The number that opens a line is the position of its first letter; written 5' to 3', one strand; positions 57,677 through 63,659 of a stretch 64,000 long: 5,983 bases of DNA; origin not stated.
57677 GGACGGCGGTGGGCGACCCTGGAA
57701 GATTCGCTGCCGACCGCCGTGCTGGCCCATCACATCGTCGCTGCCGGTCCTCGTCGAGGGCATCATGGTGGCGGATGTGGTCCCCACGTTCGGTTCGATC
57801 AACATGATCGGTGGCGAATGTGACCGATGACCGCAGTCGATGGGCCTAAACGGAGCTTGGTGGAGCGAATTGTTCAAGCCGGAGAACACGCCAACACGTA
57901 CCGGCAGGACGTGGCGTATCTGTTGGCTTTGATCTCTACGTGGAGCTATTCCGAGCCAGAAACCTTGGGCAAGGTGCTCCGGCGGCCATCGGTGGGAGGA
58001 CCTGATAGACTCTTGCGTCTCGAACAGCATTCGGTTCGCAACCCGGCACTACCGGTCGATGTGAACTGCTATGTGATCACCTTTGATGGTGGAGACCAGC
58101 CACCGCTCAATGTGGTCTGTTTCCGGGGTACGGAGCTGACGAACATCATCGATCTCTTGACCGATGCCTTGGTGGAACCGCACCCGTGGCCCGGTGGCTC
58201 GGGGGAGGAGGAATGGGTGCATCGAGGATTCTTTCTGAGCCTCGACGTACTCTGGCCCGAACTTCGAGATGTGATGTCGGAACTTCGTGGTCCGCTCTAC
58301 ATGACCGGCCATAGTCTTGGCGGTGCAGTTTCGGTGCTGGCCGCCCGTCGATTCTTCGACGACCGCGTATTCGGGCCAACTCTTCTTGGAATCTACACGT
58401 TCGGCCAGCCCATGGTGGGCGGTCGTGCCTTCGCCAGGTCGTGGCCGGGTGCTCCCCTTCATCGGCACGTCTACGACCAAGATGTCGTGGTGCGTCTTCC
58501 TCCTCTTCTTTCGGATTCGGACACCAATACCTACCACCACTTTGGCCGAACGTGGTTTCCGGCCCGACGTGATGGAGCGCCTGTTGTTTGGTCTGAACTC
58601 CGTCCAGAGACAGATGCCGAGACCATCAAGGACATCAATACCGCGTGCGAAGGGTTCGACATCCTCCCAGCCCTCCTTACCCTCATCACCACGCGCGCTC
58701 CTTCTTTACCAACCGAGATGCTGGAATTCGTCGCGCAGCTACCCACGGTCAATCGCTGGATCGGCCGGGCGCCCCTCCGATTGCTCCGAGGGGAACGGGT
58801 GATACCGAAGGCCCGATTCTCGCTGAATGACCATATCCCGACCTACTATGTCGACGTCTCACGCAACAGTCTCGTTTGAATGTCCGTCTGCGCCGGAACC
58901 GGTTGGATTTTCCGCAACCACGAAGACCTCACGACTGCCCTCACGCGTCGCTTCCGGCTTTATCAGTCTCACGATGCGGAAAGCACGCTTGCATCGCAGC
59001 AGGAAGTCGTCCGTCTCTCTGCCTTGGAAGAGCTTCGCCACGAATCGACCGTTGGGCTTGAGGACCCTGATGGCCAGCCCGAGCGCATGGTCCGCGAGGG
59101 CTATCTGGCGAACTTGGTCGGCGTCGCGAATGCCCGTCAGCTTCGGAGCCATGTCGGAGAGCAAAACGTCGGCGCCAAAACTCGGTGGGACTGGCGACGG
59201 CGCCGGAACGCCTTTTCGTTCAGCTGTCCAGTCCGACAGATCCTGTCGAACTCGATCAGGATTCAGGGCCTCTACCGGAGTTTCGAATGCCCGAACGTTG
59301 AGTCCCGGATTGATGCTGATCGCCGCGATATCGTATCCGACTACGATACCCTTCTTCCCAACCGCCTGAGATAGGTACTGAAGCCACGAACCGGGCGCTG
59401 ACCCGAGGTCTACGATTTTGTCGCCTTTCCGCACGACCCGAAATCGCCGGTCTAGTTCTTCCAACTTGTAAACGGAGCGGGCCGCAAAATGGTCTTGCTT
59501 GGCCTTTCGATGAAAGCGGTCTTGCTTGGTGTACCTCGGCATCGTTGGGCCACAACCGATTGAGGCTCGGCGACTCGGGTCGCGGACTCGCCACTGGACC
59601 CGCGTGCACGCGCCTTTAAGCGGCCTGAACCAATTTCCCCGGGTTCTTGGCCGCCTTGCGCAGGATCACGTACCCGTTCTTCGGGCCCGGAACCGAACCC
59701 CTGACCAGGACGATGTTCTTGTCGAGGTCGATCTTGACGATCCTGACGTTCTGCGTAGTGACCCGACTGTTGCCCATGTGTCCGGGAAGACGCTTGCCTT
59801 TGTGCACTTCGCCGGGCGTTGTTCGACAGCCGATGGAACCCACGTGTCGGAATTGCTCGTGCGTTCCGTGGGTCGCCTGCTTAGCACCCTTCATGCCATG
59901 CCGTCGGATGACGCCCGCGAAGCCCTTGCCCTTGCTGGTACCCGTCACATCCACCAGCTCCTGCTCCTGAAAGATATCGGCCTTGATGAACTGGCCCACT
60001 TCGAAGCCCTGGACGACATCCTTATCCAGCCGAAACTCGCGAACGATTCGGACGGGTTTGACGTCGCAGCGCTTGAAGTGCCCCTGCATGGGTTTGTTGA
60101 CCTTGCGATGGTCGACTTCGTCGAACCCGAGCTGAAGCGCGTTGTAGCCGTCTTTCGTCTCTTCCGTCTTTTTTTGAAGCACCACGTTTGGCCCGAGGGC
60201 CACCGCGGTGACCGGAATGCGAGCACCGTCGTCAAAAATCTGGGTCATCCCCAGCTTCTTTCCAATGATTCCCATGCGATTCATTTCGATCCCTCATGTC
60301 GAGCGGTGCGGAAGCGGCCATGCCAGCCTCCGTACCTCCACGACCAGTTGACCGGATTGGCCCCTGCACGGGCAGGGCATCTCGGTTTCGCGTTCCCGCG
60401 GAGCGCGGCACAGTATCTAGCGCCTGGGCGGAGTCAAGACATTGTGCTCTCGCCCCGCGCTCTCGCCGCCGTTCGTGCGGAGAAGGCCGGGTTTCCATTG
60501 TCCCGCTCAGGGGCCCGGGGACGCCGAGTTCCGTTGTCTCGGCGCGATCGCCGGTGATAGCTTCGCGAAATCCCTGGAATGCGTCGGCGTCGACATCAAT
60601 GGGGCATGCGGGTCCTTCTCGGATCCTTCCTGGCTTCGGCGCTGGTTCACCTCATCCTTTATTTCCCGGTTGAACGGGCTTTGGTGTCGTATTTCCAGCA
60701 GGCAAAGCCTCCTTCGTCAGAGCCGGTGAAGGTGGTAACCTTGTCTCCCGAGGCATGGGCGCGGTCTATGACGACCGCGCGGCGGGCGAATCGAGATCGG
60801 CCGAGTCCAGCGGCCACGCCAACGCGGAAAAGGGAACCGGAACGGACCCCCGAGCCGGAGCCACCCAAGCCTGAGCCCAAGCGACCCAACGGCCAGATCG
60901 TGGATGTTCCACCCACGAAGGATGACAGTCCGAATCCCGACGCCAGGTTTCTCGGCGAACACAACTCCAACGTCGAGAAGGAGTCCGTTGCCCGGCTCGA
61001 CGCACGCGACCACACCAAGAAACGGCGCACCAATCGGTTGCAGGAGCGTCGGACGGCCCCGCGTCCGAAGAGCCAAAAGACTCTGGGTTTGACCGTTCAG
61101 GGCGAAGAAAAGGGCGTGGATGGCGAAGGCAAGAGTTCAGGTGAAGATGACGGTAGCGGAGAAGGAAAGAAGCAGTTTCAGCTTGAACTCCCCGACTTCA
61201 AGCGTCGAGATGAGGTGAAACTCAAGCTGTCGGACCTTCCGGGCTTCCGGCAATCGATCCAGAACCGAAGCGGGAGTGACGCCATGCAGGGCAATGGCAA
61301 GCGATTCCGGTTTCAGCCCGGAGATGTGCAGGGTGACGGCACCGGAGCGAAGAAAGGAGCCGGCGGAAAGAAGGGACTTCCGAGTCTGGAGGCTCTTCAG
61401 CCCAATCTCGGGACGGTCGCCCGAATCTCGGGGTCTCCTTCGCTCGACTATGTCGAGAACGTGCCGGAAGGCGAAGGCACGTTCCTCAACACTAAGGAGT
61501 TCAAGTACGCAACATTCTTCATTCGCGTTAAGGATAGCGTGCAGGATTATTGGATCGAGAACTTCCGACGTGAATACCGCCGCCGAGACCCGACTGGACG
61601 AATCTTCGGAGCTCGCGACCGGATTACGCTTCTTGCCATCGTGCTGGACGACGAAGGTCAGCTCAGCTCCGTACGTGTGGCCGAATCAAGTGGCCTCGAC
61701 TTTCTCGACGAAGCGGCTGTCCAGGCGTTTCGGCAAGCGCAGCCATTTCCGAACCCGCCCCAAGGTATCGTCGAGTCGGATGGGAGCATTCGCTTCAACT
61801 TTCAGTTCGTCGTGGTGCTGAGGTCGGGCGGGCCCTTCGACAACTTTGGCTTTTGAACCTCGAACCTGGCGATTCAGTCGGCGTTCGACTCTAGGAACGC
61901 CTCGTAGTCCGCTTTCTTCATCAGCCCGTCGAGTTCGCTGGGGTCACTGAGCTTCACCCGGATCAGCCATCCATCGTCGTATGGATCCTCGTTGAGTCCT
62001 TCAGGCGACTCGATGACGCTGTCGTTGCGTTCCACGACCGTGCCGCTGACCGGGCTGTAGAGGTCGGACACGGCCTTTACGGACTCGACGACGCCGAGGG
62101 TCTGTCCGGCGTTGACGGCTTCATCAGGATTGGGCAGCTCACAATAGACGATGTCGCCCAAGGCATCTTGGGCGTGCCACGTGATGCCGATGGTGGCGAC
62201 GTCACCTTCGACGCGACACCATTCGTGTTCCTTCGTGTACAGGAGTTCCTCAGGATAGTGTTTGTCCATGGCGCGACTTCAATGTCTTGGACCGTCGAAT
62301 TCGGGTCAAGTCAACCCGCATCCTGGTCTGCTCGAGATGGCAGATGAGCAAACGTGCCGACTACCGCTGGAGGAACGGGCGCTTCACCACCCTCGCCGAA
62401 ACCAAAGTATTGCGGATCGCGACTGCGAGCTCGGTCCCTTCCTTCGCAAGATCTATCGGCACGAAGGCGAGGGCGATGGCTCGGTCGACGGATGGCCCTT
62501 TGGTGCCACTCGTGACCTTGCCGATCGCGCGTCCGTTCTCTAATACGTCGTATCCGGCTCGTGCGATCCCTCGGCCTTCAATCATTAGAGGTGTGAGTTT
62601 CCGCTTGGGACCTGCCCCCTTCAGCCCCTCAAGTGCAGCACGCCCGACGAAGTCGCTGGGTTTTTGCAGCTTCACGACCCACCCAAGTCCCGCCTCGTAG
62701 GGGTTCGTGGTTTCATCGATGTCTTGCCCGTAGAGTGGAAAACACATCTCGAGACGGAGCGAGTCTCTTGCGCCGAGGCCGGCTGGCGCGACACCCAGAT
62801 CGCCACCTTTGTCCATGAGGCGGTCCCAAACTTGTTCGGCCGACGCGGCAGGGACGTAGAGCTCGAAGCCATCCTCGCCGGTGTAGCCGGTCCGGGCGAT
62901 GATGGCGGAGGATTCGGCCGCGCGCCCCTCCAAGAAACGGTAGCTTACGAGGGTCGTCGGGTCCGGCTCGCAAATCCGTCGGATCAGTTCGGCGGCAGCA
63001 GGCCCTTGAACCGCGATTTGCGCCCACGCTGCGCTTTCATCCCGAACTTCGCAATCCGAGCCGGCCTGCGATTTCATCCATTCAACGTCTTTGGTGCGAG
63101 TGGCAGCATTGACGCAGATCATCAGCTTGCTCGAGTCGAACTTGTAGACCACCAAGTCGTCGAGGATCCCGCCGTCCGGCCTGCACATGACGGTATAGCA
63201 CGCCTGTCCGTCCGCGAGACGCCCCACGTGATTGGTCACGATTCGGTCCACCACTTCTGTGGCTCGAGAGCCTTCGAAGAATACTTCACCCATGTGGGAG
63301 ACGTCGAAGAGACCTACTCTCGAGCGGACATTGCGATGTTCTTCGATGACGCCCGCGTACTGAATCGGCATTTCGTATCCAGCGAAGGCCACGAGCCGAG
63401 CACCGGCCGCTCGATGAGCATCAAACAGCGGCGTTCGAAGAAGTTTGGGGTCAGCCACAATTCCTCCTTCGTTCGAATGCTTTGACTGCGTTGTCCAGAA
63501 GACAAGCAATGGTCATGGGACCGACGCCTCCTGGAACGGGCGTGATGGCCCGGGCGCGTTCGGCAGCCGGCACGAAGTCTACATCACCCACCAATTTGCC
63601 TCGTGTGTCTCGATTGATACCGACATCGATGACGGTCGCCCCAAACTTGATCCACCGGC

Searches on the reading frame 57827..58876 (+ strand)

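Call 67: search_protein_families(library=pfam, proteins=[window:57827-58876:+], max_evalue=0.00001)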
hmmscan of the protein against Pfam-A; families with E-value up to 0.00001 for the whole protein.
window:57827-58876:+ (350 aa): 1 family
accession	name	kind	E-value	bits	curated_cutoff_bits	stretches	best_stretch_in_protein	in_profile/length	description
PF01764.32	Lipase_3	-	4.7e-17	62.6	22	1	96-227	1-138/140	Lipase (class 3)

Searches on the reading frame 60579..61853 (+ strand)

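Call 67: search_protein_families(library=pfam, proteins=[window:60579-61853:+], max_evalue=0.00001)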
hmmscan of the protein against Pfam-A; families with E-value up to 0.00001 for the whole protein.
window:60579-61853:+ (425 aa): 2 families
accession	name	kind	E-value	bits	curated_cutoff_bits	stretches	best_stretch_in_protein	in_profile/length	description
PF03544.19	TonB_C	-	9.9e-09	36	24.6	1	352-409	20-78/79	Gram-negative bacterial TonB protein C-terminal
PF13103.11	TonB_2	-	1.3e-06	28.8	22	1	345-406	23-83/85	TonB C terminal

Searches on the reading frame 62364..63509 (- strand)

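Call 67: search_protein_families(library=pfam, proteins=[window:62364-63509:-], max_evalue=0.00001)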
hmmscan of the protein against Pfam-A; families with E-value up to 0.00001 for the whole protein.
window:62364-63509:- (382 aa): 2 families
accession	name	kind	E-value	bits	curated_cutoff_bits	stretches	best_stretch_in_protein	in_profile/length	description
PF01571.26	GCV_T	-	3.7e-93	311.9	25.6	1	29-278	2-255/255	Aminomethyltransferase folate-binding domain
PF08669.17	GCV_T_C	-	1.4e-21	76.6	25.9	1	303-379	1-78/80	Glycine cleavage T-protein C-terminal barrel domain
